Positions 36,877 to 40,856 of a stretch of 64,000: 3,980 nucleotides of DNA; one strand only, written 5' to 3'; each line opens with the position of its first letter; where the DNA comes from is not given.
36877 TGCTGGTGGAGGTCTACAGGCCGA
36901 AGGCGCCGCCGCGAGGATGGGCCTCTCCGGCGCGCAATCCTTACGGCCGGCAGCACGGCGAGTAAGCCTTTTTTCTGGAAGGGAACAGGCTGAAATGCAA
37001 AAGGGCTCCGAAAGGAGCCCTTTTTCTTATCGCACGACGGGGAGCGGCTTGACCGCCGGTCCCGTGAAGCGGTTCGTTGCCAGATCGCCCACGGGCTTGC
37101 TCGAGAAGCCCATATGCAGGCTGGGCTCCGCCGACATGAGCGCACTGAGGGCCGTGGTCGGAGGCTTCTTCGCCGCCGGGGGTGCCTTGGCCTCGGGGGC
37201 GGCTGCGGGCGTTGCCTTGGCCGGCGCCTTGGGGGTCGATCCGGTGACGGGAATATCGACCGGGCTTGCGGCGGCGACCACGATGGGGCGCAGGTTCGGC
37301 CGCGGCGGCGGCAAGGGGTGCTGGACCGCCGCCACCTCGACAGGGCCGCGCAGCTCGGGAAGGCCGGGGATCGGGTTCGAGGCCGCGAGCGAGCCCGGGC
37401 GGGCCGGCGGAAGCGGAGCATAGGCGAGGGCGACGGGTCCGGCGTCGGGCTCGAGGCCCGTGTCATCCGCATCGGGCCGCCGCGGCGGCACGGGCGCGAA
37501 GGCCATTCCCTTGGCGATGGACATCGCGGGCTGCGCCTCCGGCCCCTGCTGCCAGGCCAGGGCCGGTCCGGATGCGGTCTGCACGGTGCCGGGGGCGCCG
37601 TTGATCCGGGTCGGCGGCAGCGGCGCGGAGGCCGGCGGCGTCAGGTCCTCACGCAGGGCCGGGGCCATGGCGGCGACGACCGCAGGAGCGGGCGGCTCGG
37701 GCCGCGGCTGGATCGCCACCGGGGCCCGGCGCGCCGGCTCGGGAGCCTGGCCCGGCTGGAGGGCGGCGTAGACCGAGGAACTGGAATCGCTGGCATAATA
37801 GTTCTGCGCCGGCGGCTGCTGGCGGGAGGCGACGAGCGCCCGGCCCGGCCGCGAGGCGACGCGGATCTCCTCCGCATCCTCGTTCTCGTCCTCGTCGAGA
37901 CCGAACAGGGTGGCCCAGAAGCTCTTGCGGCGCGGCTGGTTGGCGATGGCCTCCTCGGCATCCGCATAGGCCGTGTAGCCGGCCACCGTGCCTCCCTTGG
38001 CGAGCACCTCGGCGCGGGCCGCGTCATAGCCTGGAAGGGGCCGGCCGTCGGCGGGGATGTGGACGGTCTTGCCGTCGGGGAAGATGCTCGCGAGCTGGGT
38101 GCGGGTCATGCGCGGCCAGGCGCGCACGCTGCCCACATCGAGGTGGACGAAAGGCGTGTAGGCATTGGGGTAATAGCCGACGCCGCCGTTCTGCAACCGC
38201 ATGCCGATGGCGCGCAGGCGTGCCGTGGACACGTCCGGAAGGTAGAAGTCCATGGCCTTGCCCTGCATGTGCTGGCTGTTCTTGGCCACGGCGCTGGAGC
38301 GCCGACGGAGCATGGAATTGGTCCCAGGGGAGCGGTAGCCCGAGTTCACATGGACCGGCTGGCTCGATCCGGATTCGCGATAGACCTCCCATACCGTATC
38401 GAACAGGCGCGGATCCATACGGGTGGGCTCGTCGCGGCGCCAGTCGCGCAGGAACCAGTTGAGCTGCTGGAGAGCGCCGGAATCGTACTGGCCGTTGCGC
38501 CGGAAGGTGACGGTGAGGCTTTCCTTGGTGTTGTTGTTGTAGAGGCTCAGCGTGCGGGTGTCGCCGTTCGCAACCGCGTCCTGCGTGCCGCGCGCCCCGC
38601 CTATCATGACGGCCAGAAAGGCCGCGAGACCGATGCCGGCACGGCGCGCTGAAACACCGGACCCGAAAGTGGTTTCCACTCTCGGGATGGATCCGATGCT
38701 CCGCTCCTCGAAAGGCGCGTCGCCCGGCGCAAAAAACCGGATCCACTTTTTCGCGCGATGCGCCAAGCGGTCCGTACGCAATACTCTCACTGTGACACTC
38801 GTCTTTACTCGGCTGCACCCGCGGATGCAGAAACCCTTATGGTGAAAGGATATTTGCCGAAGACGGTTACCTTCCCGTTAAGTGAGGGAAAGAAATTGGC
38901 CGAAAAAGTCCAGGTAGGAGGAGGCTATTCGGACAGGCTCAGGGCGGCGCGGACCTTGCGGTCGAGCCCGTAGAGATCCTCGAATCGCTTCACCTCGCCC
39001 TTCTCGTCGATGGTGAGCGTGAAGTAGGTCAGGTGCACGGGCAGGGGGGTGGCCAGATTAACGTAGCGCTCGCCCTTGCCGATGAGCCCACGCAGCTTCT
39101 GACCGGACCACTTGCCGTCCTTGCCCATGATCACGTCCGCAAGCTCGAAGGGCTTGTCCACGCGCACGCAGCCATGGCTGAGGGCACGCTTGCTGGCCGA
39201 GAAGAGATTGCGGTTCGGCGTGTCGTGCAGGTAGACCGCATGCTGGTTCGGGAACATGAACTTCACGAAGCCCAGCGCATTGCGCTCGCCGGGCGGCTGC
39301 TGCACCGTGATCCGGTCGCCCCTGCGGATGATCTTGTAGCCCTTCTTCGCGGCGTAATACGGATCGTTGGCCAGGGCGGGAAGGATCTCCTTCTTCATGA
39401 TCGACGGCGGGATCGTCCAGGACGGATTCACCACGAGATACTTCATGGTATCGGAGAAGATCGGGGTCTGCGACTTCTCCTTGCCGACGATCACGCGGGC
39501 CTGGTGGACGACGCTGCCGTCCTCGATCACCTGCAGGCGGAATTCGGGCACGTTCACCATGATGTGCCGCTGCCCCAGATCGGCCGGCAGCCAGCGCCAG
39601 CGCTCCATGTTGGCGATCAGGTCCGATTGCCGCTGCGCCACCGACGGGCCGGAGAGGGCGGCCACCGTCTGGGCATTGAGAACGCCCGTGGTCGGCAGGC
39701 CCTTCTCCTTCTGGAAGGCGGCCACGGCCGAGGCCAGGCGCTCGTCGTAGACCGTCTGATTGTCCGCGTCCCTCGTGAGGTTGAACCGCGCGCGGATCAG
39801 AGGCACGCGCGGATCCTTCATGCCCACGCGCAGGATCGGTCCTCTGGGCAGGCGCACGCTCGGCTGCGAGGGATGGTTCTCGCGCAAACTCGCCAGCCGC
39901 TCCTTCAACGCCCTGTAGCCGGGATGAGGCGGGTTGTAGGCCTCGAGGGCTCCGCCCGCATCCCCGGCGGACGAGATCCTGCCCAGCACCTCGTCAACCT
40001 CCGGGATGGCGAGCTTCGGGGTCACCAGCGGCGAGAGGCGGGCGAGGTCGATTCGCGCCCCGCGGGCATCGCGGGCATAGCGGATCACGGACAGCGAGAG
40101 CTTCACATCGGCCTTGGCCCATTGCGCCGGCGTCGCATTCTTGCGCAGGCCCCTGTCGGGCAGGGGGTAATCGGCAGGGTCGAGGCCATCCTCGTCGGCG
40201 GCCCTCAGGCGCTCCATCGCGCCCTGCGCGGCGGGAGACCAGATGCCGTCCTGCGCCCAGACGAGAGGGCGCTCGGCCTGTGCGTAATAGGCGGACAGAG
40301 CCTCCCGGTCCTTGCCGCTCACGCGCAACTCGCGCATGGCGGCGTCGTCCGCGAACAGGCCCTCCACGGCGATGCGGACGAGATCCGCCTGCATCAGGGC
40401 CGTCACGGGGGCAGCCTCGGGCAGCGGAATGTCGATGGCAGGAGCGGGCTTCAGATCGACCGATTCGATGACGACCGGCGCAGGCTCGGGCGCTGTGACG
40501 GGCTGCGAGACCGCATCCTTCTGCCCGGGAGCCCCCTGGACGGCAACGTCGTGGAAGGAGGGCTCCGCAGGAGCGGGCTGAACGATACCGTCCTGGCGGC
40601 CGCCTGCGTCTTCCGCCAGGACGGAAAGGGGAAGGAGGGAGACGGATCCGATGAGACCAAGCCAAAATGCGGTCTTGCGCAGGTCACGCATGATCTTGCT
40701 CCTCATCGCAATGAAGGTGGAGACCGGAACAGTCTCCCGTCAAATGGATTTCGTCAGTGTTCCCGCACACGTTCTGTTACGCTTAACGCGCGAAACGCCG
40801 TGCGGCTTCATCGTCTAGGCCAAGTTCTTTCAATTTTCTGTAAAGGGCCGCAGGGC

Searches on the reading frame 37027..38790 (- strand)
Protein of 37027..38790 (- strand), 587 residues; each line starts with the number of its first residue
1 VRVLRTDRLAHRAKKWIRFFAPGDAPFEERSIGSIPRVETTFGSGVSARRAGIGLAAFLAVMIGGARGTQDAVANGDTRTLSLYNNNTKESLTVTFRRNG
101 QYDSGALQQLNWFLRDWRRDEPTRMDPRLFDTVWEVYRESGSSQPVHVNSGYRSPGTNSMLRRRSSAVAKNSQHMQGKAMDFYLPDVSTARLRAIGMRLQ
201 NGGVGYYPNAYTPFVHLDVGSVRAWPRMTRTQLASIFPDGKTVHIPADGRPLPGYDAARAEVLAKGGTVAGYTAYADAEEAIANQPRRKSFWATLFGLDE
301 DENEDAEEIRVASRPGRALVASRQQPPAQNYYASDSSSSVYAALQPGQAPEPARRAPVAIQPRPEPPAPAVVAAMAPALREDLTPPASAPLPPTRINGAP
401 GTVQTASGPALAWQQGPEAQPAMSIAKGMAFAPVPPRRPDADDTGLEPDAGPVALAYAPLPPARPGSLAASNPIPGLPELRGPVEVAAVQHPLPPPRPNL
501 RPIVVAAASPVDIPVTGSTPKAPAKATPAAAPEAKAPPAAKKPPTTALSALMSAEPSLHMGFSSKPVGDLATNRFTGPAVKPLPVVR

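Call 56: search_protein_families(library=pfam, proteins=[window:37027-38790:-], max_evalue=0.0001)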
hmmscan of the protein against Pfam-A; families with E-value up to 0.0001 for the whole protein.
window:37027-38790:- (587 aa): 2 families
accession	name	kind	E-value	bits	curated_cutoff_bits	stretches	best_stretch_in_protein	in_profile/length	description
PF05951.18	Peptidase_M15_2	-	1.5e-64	216.8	27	1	75-225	3-153/153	Bacterial protein of unknown function (DUF882)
PF08291.16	Peptidase_M15_3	-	4.4e-10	40.1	23.2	1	129-218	28-108/108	Peptidase M15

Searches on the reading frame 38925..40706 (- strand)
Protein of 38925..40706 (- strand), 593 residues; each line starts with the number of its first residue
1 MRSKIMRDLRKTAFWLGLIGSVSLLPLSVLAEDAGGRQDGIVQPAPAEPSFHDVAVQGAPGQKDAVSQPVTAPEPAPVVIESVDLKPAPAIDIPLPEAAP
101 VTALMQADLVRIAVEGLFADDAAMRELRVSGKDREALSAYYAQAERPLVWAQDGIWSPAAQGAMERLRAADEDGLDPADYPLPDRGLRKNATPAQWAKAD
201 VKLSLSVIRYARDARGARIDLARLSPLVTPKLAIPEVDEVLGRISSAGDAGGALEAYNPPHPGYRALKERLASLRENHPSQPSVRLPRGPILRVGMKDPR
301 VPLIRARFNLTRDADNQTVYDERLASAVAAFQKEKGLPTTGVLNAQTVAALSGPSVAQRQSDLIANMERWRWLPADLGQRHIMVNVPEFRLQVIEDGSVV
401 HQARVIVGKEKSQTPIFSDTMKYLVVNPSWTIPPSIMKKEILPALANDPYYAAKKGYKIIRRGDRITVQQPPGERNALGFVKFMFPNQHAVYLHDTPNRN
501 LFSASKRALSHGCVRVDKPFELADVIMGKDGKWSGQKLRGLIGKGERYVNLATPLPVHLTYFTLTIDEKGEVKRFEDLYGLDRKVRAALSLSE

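Call 56: search_protein_families(library=pfam, proteins=[window:38925-40706:-], max_evalue=0.0001)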
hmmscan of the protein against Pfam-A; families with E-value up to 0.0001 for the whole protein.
window:38925-40706:- (593 aa): 3 families
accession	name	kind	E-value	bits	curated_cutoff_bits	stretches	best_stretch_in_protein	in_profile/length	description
PF03734.19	YkuD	-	6.1e-28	98.7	23.4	1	380-526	2-138/146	L,D-transpeptidase catalytic domain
PF20142.4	Scaffold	-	5.1e-26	92.5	24.6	1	136-271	2-139/139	Scaffold domain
PF01471.23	PG_binding_1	-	3.6e-09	37.1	23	1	315-351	21-57/57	Putative peptidoglycan binding domain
